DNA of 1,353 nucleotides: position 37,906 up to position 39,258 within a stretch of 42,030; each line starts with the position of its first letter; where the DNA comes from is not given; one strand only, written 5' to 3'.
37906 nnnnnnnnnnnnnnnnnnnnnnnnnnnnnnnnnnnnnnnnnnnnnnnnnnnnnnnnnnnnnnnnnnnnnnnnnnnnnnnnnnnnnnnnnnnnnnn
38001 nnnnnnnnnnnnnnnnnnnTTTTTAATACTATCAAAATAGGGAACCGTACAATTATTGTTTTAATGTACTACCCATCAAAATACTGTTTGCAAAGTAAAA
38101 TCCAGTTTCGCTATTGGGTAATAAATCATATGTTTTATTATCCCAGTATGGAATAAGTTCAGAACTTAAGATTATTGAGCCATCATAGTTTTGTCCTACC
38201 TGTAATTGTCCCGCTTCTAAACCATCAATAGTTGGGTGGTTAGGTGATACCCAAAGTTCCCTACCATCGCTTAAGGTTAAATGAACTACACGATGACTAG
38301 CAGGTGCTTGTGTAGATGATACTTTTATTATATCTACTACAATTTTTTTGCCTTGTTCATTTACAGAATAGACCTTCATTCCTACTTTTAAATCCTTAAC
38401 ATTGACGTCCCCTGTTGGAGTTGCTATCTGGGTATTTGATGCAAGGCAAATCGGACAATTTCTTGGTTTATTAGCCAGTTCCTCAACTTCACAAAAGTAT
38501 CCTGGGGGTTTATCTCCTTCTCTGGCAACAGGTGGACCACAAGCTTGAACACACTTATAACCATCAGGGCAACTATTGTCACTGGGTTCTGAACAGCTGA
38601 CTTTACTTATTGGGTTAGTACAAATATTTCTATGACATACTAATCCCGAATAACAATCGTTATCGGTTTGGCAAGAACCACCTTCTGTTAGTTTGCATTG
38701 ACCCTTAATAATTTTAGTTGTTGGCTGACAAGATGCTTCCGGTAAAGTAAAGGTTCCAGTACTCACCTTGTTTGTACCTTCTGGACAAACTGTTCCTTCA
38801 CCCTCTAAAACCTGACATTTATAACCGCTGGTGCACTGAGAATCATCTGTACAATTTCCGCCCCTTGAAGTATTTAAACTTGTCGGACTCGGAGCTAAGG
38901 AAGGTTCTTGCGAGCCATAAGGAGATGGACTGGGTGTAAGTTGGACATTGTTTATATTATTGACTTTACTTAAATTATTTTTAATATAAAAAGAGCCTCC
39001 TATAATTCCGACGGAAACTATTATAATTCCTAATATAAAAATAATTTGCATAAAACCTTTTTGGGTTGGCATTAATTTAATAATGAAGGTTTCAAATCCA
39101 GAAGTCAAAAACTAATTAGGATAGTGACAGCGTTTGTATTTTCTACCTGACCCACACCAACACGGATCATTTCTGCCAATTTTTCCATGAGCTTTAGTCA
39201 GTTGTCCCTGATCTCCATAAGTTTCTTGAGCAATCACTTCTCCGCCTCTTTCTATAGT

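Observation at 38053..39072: Hedgehog-like architecture: anchored Cys-rich ectodomain ending in a Hint domain that lacks the C-terminal Asn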

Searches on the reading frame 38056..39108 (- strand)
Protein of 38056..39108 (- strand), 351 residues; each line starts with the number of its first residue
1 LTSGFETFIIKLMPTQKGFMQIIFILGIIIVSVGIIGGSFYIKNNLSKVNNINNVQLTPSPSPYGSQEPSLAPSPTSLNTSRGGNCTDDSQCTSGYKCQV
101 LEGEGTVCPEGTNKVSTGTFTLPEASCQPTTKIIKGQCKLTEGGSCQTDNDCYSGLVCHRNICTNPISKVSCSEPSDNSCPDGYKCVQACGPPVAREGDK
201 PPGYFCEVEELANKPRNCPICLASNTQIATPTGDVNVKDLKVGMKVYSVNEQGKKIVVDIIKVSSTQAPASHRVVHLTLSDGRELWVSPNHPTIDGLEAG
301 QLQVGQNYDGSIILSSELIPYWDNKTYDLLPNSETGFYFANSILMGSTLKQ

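Call 3: search_protein_families(library=pfam, proteins=[window:38056-39108:-], max_evalue=10)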
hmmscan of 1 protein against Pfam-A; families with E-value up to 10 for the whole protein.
window:38056-39108:- (351 aa): 11 families
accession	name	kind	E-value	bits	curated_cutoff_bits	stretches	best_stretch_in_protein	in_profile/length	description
PF13403.11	Hint_2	-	7.7e-07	30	28.4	1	220-293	1-83/147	Hint domain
PF01683.23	EB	-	0.0043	17.5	24.3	2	127-164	1-40/52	EB module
PF01079.26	Hint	-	0.012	15.7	29.7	1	221-291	13-84/213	Hint module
PF07076.17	DUF1344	-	0.052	13.8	23.1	1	233-260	30-59/60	Protein of unknown function (DUF1344)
PF14625.12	Lustrin_cystein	-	0.053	14.3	27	2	169-188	16-35/46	Lustrin, cysteine-rich repeated domain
PF07740.17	Toxin_12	-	0.076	14.1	21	2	143-161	6-24/30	Ion channel inhibitory toxin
PF14890.11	Intein_splicing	-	0.1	12.9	35.8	1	235-292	10-68/155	Intein splicing domain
PF23772.1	Phage_g100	-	0.12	13.9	27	1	235-289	2-53/105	Phage g100-like protein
PF05984.18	Cytomega_UL20A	-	0.17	12.7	27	1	76-113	48-84/107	Cytomegalovirus UL20A protein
PF23416.1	DUF7107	-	0.3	11.9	24.6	2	145-188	1-43/48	Domain of unknown function (DUF7107)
PF00095.26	WAP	-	8.9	7.1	20.8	1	84-98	15-29/41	WAP-type (Whey Acidic Protein) 'four-disulfide core'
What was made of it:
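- On PT-HINT (polymorphic toxin pre-toxin Hint): The window protein gives no PT-HINT Pfam hit (call 3).
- The window protein does not match the PT-HINT model (call 3).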

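Call 4: search_protein_families(library=ncbifam, proteins=[window:38056-39108:-], max_evalue=10)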
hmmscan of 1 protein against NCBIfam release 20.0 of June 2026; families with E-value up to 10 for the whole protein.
window:38056-39108:- (351 aa): 5 families
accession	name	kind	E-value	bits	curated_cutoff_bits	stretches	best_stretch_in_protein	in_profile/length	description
TIGR01445.1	intein_Nterm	domain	1.9e-06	28.7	24.5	1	221-292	1-80/83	intein N-terminal splicing region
NF033759.1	exchanger_TraA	exception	3.8e-05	22.5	750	1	80-189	301-413/666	outer membrane exchange protein TraA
NF011302.0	PRK14714.1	equivalog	0.00012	19.8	1791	1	236-294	973-1029/1350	DNA-directed DNA polymerase II large subunit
NF011385.0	PRK14810.1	equivalog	0.031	13.8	423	1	238-293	43-94/272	DNA-formamidopyrimidine glycosylase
NF011303.0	PRK14715.1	equivalog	0.041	10.9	1585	1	238-294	936-991/1627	DNA-directed DNA polymerase II large subunit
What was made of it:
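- Tried and rejected: The weak Pfam EB, Lustrin and toxin hits and the NCBIfam TraA hit just reflect Cys-rich repeats (calls 3, 4). The 'QKGF' N-terminus suggested one, but there is no NCBIfam prepilin hit and no Glu at +5 (call 4).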

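Call 5: search_solved_structures(query=window:38056-39108:-, max_evalue=10, show_alignments=3)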
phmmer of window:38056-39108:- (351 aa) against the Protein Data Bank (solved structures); distinct sequences matched with E-value up to 10: 9.
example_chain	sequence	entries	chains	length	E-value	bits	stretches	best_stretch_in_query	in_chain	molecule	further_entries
6dsl_B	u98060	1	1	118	0.0026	20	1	274-344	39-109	Consensus engineered intein CatC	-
2lwy_A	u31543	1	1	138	0.01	18.1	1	223-308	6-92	BACTERIAL INTEIN-LIKE DOMAIN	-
2lcj_A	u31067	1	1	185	0.014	17.6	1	241-300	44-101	Pab polC intein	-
7oec_A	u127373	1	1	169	0.07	15.3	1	238-294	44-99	DNA polymerase II large subunit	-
5bkh_A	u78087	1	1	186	0.086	15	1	238-294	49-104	DNA polymerase II large subunit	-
2in0_A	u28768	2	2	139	2.3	10.3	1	221-306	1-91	Endonuclease PI-MtuI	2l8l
5k08_A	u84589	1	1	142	2.4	10.2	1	221-306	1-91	RecA mini intein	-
5i0a_A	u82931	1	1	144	2.4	10.2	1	221-306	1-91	Intein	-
2in8_A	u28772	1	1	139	2.4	10.2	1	221-306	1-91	Endonuclease PI-MtuI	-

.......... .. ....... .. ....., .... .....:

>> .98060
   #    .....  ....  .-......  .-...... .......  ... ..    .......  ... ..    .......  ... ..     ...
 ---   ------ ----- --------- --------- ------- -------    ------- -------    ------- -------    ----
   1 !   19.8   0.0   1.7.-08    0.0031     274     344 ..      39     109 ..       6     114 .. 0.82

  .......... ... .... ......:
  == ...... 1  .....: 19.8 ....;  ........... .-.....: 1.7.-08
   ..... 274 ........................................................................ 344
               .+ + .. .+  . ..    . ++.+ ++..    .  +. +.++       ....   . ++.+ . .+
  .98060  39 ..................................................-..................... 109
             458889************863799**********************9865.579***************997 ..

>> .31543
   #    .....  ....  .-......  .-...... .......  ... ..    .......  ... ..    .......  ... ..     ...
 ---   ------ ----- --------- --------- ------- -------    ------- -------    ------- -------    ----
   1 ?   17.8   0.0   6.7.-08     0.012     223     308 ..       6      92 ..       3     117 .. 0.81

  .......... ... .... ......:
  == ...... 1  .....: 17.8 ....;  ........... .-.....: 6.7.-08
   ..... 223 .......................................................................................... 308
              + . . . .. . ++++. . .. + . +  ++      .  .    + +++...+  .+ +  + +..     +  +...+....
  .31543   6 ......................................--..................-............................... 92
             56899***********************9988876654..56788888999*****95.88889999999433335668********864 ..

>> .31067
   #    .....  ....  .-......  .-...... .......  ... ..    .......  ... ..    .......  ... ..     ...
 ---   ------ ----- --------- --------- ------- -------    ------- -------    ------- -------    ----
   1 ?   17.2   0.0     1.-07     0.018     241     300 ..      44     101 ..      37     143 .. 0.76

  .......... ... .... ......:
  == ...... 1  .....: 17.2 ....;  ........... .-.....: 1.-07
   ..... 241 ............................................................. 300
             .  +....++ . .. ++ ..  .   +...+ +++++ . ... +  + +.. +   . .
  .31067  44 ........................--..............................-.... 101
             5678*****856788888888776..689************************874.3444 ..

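Call 7: find_homologous_proteins(query=window:38056-39108:-, max_evalue=0.001)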
Query window:38056-39108:- (351 aa): 360 proteins with E <= 0.001 among 1345 candidates; the best 120 are listed.
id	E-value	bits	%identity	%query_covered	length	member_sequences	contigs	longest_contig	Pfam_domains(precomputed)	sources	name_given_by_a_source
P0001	1.2e-229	779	100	97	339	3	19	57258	PF13403.12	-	-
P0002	1.2e-180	618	79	89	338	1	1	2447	-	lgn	-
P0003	3.6e-167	574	74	96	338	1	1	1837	-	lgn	-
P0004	5.1e-161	554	71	96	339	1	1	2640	PF13403.12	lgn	-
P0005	8.6e-137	474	62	96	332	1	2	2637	PF13403.12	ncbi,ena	-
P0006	2.0e-124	433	75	50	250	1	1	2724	PF13403.12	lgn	-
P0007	9.5e-124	431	59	95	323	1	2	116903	PF13403.12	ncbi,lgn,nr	ncbi:Hint domain-containing protein [Candidatus Daviesbacteria bacterium]|nr:Hint domain-containing 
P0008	2.9e-123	429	56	97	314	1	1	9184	PF13403.12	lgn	-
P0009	1.1e-102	362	51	97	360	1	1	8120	-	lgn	-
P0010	3.6e-100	353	51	96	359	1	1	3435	PF13403.12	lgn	-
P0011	8.4e-99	349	57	76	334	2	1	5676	-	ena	-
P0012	1.3e-95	338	59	76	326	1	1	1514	-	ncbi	-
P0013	1.1e-92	329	51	80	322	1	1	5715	PF13403.12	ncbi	-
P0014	1.2e-87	312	46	96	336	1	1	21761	PF01079.26,PF13403.12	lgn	-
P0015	1.5e-87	312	48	92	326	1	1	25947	PF13403.12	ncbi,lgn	-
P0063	7.7e-70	254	48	76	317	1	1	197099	PF13403.12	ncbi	-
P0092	1.6e-66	243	56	53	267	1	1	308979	-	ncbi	-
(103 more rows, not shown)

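Call 11: find_encoding_contigs(protein=P0007, flank=6000, max_places=2)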
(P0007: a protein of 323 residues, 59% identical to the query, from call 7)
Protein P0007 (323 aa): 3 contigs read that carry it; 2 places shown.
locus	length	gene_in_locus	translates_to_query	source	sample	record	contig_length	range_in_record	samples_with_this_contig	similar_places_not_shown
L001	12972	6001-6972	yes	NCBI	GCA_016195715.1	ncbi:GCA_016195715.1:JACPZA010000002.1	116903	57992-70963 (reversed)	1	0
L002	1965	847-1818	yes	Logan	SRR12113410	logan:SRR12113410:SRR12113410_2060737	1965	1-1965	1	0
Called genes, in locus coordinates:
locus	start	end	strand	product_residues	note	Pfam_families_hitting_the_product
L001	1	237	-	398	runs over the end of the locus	-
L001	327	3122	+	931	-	PF07517:SecA_DEAD, PF01043:SecA_PP_bind, PF21090:P-loop_SecA, PF07516:SecA_SW, PF02810:SEC-C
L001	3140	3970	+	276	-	-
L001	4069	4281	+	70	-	-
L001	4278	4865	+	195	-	PF02366:PMT, PF13231:PMT_2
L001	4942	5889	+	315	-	-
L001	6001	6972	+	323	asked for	PF13403:Hint_2 (weak)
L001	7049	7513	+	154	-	-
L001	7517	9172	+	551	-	PF01565:FAD_binding_4, PF02913:FAD-oxidase_C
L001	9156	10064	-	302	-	PF14378:PAP2_3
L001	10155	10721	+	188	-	-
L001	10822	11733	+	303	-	PF01256:Carb_kinase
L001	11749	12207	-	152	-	-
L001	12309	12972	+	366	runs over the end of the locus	PF01321:Creatinase_N, PF00557:Peptidase_M24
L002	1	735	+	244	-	?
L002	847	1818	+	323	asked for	PF13403:Hint_2 (weak)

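Call 12: find_encoding_contigs(protein=P0063, flank=6000, max_places=2)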
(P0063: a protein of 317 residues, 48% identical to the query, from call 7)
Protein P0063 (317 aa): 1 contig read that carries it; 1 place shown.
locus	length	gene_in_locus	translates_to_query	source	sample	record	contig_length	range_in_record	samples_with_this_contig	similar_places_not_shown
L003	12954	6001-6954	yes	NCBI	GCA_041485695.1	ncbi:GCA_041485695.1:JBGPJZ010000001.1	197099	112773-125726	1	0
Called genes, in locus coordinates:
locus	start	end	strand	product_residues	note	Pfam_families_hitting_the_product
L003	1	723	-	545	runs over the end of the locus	PF01565:FAD_binding_4, PF02913:FAD-oxidase_C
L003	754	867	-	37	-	-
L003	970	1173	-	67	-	PF00313:CSD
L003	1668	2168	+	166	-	-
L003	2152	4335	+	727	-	PF17802:SpaA (faint), PF13620:CarboxypepD_reg (weak), PF17210:SdrD_B (weak), PF22904:NOMO1-like_2nd (faint), PF17210:SdrD_B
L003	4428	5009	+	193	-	-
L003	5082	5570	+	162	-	-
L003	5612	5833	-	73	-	PF06233:Usg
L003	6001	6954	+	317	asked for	PF13403:Hint_2 (weak)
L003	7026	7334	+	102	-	-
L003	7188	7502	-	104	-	-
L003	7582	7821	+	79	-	PF01541:GIY-YIG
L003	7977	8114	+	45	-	-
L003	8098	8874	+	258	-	PF06044:DpnI, PF17726:DpnI_C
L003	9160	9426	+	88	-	PF12840:HTH_20, PF01022:HTH_5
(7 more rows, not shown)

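Call 13: find_encoding_contigs(protein=P0092, flank=6000, max_places=2)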
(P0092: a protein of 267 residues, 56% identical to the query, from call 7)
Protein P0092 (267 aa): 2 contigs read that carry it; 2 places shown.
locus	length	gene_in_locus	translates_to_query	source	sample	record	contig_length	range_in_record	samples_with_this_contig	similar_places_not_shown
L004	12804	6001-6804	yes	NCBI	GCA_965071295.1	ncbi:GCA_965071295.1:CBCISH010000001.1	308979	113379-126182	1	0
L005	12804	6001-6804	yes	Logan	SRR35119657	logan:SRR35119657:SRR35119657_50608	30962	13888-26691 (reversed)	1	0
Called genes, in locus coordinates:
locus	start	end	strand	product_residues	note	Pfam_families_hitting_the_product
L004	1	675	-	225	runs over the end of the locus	-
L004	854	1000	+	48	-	-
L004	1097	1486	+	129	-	-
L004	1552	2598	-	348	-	PF01551:Peptidase_M23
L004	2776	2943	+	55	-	-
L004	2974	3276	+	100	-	PF06961:DUF1294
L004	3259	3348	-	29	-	-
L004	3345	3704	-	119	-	-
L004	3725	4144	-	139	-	-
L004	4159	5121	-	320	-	PF04055:Radical_SAM, PF13186:SPASM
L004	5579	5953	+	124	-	PF01230:HIT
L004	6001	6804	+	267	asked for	-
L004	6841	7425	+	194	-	PF10646:Germane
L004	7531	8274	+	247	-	PF04402:SIMPL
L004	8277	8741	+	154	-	PF02915:Rubrerythrin (faint)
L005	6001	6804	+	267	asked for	-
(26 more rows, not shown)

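Call 22: predict_structure(alignment_id=A1)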
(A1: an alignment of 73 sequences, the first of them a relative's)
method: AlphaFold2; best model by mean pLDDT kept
length: 339 residues; sequences in the alignment: 73
mean_pLDDT: 85.8   pTM: 0.55
mean pLDDT of the five models: 85.8, 85.4, 84.6, 84.7, 84.0
residues with pLDDT >= 90: 221; 70-90: 55; 50-70: 44; < 50: 19
segments of 3 or more residues with pLDDT < 50: 1-3, 39-42, 52-55
pLDDT, mean of each block of 10 residues (from residue 1): 55 83 70 55 49 51 52 91 96 92 91 92 97 96 96 94 95 87 69 94 75 98 98 98 97 87 96 95 94 97 95 96 98 92
secondary structure, 60 per line:
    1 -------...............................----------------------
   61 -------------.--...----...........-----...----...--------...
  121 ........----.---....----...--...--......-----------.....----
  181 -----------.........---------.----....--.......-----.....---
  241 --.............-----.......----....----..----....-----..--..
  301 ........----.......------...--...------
elements in order: H8-38 E84-94 E100-102 E107-109 E118-128 E145-147 E150-152 E155-160 E172-176 E192-196 H197-200 E215-218 E221-224 E233-237 E243-255 E261-267 E272-275 E299-308 E313-319 E326-328 E331-333
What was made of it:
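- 38983..39051 (-): N-terminal hydrophobic anchor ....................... (signal-anchor or uncleaved signal). AF2 predicts a helix over residues 8-38 of P0001 (call 22).
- On Hint superfamily (fold level): The AF2 model has pLDDT 85.8, and above 90 across the Hint (call 22).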

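Call 24: fold_search(model_id=the predicted structure, library=pdb)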
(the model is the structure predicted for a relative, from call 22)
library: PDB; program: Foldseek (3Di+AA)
matches with E <= 10: 424; with E <= 0.001: 59
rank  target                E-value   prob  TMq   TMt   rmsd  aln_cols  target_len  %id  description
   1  6frh_A                7.7e-08  1.00  0.34  0.69   3.3       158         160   19  Crystal structure of Ssp DnaB Mini-Intein variant M86 (released 2019-01-30)
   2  2lwy_MODEL_1_A        8.1e-08  1.00  0.34  0.79   2.3       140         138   24  Solution Structure of Bacterial Intein-Like domain from Clostridium thermocellum (released 2013-05-08)
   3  6riy_A                8.5e-08  1.00  0.31  0.77   3.1       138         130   19  Crystal structure of MchDnaB-1 intein (N145AA) (released 2020-05-13)
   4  1mi8                  1.2e-07  1.00  0.32  0.75   3.7       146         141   18  2.0 Angstrom crystal structure of a DnaB intein from Synechocystis sp. PCC 6803 (released 2003-08-19)
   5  6rpq                  1.3e-07  1.00  0.33  0.44  10.6       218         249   15  Crystal structure of PhoCDC21-1 intein (released 2019-08-14)
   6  6riy_B                1.5e-07  1.00  0.32  0.77   2.8       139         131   19  Crystal structure of MchDnaB-1 intein (N145AA) (released 2020-05-13)
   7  6qaz                  1.5e-07  1.00  0.30  0.75   3.0       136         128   24  Crystal structure of gp41-1 intein (released 2019-11-13)
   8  6frh_B                1.8e-07  1.00  0.34  0.74   3.2       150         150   20  Crystal structure of Ssp DnaB Mini-Intein variant M86 (released 2019-01-30)
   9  4o1r                  2.2e-07  1.00  0.30  0.67   5.1       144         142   22  Crystal structure of NpuDnaB intein (released 2014-03-19)
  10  6tmm_BBB              3.0e-07  1.00  0.33  0.70   3.2       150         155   13  BIL2 domain from T.thermophila BUBL1 locus (C1A-N143A) (released 2020-12-16)
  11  6rix_B                3.0e-07  1.00  0.31  0.76   2.9       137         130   19  Crystal structure of MchDnaB-1 intein (released 2020-05-13)
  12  6y75_B                3.5e-07  1.00  0.34  0.73   2.3       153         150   13  BIL2 domain from T.thermophila BUBL1 locus (C1A-N143A) (released 2021-02-03)
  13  6frg                  4.6e-07  1.00  0.33  0.68   4.6       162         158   18  Crystal structure of G-1F mutant of Ssp DnaB Mini-Intein variant M86 (released 2019-01-30)
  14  6tmm_AAA              5.1e-07  1.00  0.34  0.71   2.4       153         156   13  BIL2 domain from T.thermophila BUBL1 locus (C1A-N143A) (released 2020-12-16)
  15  6y75_A                5.3e-07  1.00  0.34  0.72   2.3       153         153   13  BIL2 domain from T.thermophila BUBL1 locus (C1A-N143A) (released 2021-02-03)
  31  1at0                  1.5e-05  1.00  0.32  0.72   3.9       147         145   14  17-kDA fragment of hedgehog C-terminal autoprocessing domain (released 1997-11-12)
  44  3nzm                  6.1e-05  1.00  0.31  0.60   5.2       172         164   15  Crystal structure of DNAE intein with N-extein in redox trap (released 2011-06-01)
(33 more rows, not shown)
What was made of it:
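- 38068..38448 (-): Hint domain (Cys221-Ser347, 127 aa, mini-intein size, no endonuclease). Foldseek gives TMt 0.79 to BIL 2lwy, 0.77 to the MchDnaB intein and 0.72 to Hedgehog 1at0 (call 24).
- On Hint superfamily (fold level): Foldseek gives probability 1.00 and TMt 0.69-0.79 to inteins, BIL and Hedgehog (call 24).
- Closest known: Hedgehog / Hog autoprocessing domain. Same: The fold matches 1at0 with TMt 0.72 (call 24).
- Closest known: Tetrahymena BUBL BIL2. Same: Fold match with TMt 0.70-0.73 (call 24).
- Checked: Foldseek gives probability 1.00 and E 1e-7 to inteins, BIL and Hedgehog (call 24).
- BIL2 is also among the best fold matches (call 24). Intein activity can be blocked by a disulfide between Cys-3 and Cys1, as in the engineered DnaE 'redox trap' structure 3nzm, which is among the fold hits (call 24).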
